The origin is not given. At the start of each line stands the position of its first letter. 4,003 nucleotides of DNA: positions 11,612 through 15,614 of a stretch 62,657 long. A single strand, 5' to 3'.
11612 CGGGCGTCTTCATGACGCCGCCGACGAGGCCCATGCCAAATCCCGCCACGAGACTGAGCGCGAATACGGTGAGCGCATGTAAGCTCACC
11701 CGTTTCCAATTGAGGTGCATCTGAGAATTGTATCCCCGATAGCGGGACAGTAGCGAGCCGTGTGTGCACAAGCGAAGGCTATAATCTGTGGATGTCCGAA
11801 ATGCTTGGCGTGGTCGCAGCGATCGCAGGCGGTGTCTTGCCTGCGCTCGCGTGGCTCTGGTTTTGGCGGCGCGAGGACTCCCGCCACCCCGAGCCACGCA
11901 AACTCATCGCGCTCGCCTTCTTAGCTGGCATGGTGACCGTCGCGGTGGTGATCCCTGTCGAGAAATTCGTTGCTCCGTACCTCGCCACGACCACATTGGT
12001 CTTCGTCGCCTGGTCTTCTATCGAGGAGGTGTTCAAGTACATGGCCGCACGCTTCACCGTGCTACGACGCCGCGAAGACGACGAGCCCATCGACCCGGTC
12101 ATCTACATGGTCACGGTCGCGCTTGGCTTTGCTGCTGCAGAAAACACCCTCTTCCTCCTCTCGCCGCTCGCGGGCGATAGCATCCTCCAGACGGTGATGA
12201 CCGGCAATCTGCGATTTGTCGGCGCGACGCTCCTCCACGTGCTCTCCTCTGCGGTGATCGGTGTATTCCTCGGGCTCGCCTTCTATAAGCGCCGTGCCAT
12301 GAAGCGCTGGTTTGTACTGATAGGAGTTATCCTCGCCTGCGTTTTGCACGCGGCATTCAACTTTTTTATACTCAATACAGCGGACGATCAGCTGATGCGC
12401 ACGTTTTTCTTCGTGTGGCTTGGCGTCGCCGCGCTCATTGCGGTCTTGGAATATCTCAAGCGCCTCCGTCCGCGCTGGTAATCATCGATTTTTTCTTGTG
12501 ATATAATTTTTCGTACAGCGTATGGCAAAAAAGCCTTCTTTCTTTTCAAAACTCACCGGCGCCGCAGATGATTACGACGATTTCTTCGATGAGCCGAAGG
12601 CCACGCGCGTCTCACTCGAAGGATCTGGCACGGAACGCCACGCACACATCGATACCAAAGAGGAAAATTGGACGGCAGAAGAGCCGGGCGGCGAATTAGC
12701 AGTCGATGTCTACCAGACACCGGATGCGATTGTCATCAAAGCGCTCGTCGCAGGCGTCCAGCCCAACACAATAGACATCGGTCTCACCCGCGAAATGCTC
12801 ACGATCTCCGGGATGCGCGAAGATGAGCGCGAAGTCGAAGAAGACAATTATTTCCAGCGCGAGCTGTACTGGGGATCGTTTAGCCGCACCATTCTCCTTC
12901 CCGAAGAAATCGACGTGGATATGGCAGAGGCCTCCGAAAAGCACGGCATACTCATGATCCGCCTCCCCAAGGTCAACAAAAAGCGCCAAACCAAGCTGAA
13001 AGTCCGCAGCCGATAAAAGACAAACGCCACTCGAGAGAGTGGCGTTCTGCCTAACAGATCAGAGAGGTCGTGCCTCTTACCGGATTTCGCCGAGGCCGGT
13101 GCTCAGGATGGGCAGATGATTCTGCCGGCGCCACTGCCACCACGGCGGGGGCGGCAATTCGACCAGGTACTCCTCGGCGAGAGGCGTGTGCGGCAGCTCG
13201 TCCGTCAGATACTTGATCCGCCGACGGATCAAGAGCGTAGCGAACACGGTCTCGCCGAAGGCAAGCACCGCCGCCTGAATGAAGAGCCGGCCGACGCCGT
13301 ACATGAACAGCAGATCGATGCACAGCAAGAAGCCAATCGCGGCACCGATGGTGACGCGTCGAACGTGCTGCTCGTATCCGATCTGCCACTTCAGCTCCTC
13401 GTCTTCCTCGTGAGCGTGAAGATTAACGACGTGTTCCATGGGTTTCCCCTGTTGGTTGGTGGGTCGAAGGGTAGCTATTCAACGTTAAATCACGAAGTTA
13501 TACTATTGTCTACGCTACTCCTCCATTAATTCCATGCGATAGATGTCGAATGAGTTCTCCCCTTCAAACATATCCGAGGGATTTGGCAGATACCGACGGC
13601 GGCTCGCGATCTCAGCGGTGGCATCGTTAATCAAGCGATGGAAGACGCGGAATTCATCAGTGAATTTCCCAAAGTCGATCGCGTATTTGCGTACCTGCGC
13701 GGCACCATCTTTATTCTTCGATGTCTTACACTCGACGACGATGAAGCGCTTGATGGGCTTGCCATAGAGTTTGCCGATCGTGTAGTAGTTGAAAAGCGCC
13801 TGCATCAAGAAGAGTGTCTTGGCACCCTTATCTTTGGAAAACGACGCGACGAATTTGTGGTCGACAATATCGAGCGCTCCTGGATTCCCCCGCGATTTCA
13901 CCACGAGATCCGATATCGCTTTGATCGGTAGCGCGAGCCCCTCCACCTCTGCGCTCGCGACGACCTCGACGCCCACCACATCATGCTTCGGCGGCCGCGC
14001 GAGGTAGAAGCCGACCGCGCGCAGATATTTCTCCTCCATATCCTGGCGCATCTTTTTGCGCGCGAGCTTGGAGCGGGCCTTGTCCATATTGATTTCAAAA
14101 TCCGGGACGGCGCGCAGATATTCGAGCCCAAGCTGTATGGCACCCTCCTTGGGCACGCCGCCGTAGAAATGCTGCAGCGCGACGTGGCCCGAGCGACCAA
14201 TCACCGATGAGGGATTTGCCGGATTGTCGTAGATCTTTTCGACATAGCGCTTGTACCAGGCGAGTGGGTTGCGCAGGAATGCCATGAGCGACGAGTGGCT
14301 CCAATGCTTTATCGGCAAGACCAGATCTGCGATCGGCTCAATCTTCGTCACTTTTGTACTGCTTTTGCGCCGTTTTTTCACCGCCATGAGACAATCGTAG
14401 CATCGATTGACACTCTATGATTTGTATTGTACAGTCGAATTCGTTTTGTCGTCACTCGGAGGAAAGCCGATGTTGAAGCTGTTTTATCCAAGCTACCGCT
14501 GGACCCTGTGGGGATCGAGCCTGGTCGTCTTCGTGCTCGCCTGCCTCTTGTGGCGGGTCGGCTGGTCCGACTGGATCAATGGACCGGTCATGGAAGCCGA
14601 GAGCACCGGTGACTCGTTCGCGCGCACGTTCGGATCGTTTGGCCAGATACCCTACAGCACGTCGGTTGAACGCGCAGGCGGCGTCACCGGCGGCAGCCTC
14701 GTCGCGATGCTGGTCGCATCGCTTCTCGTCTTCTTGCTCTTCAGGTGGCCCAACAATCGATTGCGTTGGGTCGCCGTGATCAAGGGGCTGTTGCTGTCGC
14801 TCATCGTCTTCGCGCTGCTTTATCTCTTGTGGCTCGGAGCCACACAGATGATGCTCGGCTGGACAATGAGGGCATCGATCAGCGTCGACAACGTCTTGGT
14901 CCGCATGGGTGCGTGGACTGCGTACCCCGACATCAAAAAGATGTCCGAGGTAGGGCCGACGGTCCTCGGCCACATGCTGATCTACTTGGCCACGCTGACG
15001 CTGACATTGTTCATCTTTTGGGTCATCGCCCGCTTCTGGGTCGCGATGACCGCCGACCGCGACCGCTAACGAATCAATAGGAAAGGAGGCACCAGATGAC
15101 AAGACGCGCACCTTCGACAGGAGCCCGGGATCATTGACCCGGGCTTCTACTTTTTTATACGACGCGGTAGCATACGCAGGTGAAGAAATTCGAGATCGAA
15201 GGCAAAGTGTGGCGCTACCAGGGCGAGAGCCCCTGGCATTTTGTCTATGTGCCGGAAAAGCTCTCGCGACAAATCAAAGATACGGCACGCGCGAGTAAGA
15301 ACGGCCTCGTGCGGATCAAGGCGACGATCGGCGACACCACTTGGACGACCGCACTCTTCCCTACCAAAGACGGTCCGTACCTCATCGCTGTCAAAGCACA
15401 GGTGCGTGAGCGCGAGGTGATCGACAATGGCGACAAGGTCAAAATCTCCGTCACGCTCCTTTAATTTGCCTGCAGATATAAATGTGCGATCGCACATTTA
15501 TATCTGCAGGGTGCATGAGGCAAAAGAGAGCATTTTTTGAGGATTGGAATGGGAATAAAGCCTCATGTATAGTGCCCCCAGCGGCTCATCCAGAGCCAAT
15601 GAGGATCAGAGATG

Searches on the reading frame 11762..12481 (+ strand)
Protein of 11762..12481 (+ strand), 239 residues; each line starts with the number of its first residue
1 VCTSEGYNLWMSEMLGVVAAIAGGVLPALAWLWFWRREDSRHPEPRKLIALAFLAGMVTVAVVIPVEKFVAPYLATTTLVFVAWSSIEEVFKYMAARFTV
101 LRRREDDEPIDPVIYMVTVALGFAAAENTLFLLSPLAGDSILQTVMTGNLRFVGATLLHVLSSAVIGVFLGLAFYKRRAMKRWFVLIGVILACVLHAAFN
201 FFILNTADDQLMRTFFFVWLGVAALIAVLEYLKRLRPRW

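Call 30: search_protein_families(library=pfam, max_evalue=0.01, proteins=[window:11762-12481:+])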
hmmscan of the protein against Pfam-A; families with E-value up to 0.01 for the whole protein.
window:11762-12481:+ (239 aa): 2 families
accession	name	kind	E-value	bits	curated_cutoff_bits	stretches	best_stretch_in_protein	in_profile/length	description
PF13367.11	PrsW-protease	-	8.8e-29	100.9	23.5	1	44-220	1-188/196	PrsW family intramembrane metalloprotease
PF04971.17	Phage_holin_2_1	-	0.0092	16.4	26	0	14-41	34-61/64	Bacteriophage P21 holin S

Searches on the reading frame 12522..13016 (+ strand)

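Call 30: search_protein_families(library=pfam, max_evalue=0.01, proteins=[window:12522-13016:+])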
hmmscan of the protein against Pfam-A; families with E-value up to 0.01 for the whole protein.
window:12522-13016:+ (164 aa): 1 family
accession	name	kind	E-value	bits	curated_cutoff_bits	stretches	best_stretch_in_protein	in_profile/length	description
PF00011.27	HSP20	-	1.5e-15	57.6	20.8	1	63-157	2-94/102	Hsp20/alpha crystallin family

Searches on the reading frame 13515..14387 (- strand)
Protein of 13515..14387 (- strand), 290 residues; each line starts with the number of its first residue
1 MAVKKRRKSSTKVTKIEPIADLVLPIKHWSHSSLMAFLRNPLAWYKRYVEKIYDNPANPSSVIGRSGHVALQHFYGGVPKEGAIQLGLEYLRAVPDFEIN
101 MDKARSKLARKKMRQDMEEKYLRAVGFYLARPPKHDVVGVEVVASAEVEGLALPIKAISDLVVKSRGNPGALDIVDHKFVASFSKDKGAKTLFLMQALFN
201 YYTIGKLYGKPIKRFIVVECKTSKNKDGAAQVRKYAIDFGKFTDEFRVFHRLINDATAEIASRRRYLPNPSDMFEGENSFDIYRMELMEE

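Call 30: search_protein_families(library=pfam, max_evalue=0.01, proteins=[window:13515-14387:-])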
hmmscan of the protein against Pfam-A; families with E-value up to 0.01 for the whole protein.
window:13515-14387:- (290 aa): 1 family
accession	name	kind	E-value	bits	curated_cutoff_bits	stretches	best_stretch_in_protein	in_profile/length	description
PF12705.13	PDDEXK_1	-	9.5e-14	52.4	22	1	28-268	1-231/247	PD-(D/E)XK nuclease superfamily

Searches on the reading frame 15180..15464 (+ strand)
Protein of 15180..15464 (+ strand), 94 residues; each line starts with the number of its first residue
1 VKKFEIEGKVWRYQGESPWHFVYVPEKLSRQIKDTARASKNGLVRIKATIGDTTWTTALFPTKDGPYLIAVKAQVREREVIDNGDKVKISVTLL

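Call 6: search_protein_families(library=pfam, max_evalue=0.1, proteins=[window:15180-15464:+])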
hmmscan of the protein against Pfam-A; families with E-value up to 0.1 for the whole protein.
window:15180-15464:+ (94 aa): 1 family
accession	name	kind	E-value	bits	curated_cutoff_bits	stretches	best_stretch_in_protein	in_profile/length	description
PF08922.17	DUF1905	-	4.8e-21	75.1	24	1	8-90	3-80/81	Domain of unknown function (DUF1905)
